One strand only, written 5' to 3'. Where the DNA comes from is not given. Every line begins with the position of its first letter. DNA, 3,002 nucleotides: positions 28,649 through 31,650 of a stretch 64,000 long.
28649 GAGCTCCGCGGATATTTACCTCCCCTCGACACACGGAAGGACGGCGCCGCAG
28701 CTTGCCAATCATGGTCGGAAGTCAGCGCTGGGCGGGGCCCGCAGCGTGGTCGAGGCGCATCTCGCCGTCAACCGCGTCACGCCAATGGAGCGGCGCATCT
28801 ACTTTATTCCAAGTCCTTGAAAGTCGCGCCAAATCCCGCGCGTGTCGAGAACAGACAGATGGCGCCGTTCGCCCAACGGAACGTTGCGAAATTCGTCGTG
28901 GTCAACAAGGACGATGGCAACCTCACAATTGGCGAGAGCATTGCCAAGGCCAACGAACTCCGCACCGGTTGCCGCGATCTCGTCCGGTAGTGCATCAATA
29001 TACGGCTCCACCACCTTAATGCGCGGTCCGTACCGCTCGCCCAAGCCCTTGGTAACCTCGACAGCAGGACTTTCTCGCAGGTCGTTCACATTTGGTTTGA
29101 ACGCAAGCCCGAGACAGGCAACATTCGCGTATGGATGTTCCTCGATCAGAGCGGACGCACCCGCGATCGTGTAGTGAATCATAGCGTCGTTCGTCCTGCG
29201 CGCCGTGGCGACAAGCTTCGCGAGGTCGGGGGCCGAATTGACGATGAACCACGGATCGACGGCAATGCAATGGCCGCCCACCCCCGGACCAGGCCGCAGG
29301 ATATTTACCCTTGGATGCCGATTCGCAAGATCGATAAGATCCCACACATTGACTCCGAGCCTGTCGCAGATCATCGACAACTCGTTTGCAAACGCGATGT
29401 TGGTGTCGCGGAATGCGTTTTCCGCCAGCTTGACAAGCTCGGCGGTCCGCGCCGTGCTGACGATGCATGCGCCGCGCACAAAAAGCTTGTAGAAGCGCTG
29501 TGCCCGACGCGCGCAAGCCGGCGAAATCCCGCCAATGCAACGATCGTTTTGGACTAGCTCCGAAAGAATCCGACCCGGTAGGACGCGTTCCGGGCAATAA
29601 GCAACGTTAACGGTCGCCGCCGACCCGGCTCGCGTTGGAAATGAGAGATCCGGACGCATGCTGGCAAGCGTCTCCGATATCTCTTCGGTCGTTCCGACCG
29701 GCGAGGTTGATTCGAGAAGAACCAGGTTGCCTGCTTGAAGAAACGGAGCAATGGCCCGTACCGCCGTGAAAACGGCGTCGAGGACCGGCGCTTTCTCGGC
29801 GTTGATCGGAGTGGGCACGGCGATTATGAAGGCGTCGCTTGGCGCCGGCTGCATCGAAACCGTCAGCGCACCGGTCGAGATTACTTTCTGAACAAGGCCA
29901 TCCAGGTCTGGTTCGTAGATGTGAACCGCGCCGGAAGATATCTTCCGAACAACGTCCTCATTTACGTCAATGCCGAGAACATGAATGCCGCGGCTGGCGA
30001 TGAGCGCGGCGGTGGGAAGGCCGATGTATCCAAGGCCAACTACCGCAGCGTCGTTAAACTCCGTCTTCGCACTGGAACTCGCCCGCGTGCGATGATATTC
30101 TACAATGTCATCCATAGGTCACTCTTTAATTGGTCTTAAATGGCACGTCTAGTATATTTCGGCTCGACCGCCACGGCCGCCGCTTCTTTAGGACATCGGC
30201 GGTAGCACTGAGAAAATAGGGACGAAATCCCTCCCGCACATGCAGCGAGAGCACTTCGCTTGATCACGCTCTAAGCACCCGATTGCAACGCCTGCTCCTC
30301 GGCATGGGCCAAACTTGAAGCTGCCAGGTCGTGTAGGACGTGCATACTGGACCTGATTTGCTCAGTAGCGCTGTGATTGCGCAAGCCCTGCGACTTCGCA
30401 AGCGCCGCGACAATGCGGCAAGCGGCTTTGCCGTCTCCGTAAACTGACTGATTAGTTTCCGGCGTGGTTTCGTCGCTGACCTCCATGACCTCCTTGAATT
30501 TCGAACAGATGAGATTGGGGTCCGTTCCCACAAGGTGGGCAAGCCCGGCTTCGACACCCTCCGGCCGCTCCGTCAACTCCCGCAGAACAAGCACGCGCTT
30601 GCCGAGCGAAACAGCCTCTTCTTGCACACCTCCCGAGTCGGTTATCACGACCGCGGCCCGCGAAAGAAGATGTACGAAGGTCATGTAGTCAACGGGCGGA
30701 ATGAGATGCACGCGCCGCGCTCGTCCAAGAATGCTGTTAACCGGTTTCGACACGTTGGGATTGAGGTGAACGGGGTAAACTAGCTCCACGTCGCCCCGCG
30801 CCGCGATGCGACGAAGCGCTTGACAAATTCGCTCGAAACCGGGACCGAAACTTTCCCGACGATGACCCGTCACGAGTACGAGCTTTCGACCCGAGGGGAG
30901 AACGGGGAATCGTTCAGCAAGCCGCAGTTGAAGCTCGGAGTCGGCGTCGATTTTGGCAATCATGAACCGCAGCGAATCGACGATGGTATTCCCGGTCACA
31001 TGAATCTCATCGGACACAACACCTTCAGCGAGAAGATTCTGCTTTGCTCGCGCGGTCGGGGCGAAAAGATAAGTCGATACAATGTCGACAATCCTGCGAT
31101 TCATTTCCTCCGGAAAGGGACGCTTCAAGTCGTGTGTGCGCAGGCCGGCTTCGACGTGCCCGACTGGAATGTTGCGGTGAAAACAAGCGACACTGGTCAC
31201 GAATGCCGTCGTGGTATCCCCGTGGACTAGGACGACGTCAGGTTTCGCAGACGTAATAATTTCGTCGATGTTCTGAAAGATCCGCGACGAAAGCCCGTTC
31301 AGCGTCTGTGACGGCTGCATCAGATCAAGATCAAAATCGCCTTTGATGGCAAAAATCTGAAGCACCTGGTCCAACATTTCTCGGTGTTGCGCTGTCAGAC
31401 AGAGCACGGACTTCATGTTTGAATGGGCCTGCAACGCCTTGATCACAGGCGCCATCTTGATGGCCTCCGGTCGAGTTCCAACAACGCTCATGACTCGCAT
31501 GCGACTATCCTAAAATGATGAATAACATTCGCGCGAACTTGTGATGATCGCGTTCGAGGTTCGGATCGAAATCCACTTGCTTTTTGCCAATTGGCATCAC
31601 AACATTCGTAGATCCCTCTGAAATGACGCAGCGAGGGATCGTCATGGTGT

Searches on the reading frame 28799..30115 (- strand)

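Call 59: search_protein_families(library=pfam, proteins=[window:28799-30115:-], max_evalue=0.00001)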
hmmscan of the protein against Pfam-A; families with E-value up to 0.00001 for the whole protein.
window:28799-30115:- (438 aa): 3 families
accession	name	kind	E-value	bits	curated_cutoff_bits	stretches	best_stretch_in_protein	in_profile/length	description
PF03721.20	UDPG_MGDP_dh_N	-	7.9e-48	162.9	27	1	24-203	4-181/187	UDP-glucose/GDP-mannose dehydrogenase family, NAD binding domain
PF00984.24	UDPG_MGDP_dh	-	8.3e-29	100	25.4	1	223-310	1-93/94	UDP-glucose/GDP-mannose dehydrogenase family, central domain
PF03720.21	UDPG_MGDP_dh_C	-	6.4e-19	68.7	30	1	333-429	1-101/103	UDP-glucose/GDP-mannose dehydrogenase family, UDP binding domain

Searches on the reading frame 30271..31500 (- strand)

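Call 59: search_protein_families(library=pfam, proteins=[window:30271-31500:-], max_evalue=0.00001)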
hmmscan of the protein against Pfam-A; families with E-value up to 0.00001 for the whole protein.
window:30271-31500:- (409 aa): 1 family
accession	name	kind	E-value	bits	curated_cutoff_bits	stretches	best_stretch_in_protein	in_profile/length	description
PF02350.25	Epimerase_2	-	2e-109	366.1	30.6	1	21-367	1-346/347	UDP-N-acetylglucosamine 2-epimerase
